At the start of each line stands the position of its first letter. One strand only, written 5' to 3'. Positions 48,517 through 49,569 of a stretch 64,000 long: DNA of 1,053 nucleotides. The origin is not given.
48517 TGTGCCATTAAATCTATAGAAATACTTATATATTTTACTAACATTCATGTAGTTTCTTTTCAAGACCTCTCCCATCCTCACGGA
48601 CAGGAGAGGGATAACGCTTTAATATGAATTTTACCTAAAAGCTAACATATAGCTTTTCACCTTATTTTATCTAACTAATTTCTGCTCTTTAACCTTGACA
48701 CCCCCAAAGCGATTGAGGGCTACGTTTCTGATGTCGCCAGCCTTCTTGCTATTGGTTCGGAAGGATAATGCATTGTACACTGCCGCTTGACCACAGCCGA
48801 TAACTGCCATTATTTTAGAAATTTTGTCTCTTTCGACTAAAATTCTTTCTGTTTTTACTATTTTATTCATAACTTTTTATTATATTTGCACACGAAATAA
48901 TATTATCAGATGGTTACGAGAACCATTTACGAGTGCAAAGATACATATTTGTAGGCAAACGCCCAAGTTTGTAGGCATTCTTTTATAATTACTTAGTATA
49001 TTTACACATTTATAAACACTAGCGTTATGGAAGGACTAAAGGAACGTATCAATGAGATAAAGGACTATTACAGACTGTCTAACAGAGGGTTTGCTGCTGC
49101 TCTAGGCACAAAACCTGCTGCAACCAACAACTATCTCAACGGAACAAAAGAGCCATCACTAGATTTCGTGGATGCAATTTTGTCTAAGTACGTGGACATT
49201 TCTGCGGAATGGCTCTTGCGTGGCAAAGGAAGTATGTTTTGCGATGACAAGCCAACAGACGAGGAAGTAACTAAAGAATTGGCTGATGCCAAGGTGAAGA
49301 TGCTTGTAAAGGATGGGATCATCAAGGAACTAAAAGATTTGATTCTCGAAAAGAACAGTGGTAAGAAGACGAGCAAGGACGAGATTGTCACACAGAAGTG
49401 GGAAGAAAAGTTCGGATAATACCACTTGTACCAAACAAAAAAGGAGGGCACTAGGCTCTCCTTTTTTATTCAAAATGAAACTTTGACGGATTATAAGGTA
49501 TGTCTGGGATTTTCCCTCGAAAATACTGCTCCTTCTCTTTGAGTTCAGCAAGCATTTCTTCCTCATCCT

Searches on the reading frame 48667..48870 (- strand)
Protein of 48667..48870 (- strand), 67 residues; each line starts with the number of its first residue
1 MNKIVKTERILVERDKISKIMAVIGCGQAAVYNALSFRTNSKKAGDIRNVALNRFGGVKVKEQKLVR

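Call 11: search_protein_families(library=pfam, proteins=[window:48667-48870:-], max_evalue=0.01)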
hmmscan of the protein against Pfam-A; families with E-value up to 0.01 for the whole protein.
window:48667-48870:- (67 aa): 0 families

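Call 64: find_related_loci(query=window:48667-48870:-, collection=viral_contigs, flank=3000)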
Query window:48667-48870:- (67 aa) in viral_contigs; peptide patterns used: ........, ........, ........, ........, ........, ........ (x = any residue, [..] = any of these).
8 stretches matched a pattern, but none encodes a relative of the query by tblastn (E <= 1e-3).

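Call 68: find_related_loci(query=A6, collection=viral_contigs, flank=2500)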
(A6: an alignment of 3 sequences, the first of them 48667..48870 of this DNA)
Query A6 (67 aa) in viral_contigs; peptide patterns used: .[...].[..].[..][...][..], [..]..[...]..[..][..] (x = any residue, [..] = any of these).
429 stretches matched a pattern; 71 encode a relative of the query (tblastn E <= 1e-3); 71 distinct loci.
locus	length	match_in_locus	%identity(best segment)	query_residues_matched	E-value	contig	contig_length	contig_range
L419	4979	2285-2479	58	1-65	5e-24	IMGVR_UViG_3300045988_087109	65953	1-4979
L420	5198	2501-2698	58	1-66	5e-24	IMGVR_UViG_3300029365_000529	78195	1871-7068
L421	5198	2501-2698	58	1-66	5e-24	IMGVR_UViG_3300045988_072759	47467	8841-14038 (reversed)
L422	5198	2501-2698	58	1-66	5e-24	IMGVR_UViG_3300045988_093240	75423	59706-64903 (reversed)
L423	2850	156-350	58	1-65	5e-24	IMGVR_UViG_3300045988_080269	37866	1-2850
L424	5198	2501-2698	58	1-66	5e-24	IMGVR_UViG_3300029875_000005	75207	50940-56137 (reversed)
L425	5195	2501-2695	58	1-65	5e-24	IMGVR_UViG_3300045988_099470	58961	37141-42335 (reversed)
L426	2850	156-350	58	1-65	5e-24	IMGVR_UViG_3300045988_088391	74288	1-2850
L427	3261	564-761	58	1-66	5e-24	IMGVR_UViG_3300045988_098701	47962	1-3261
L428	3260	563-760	58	1-66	5e-24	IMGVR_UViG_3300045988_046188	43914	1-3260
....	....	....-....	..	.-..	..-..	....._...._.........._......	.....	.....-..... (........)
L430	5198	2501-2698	58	1-66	5e-24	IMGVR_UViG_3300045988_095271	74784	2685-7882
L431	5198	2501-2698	58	1-66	5e-24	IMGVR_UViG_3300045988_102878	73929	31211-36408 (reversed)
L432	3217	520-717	58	1-66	7e-24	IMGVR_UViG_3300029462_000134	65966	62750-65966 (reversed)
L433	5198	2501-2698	58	1-66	5e-24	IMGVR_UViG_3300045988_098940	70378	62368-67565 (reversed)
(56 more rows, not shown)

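Call 74: search_protein_families(library=phrogs, proteins=[window:48667-48870:-], max_evalue=0.001)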
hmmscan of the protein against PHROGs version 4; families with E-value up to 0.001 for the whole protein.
window:48667-48870:- (67 aa): 1 family
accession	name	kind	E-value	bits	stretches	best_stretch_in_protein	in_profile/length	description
phrog_16858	-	unknown function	4.8e-08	33.7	1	8-62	4-58/124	-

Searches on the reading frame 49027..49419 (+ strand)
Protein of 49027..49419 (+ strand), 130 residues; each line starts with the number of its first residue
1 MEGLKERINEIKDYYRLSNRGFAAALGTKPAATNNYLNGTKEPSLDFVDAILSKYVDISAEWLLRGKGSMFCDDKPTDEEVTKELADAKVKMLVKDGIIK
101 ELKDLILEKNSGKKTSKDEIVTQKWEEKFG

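Call 11: search_protein_families(library=pfam, proteins=[window:49027-49419:+], max_evalue=0.01)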
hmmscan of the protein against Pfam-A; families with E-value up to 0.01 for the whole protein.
window:49027-49419:+ (130 aa): 2 families
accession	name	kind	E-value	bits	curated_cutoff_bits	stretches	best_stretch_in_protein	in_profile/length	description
PF12844.13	HTH_19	-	0.00065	20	30.2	1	6-68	2-63/64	Helix-turn-helix domain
PF01381.28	HTH_3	-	0.0042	17.5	23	1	17-55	10-48/55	Helix-turn-helix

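Call 74: search_protein_families(library=phrogs, proteins=[window:49027-49419:+], max_evalue=0.001)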
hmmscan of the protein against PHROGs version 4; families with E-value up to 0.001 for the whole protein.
window:49027-49419:+ (130 aa): 6 families
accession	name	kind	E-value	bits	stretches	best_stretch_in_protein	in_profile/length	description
phrog_8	-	transcription regulation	2e-10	41.6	1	9-113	160-260/346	transcriptional regulator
phrog_4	-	transcription regulation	2.8e-08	34.2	1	2-76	135-204/400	transcriptional repressor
phrog_3037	-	transcription regulation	1.3e-07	32.6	1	5-80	15-91/189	transcriptional repressor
phrog_2967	-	transcription regulation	3.2e-06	27.8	1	2-81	9-78/225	transcriptional regulator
phrog_2328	-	transcription regulation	4.7e-06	27.4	1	4-78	16-87/128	transcriptional repressor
phrog_9710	-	unknown function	0.00012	23.2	1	51-79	63-91/95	-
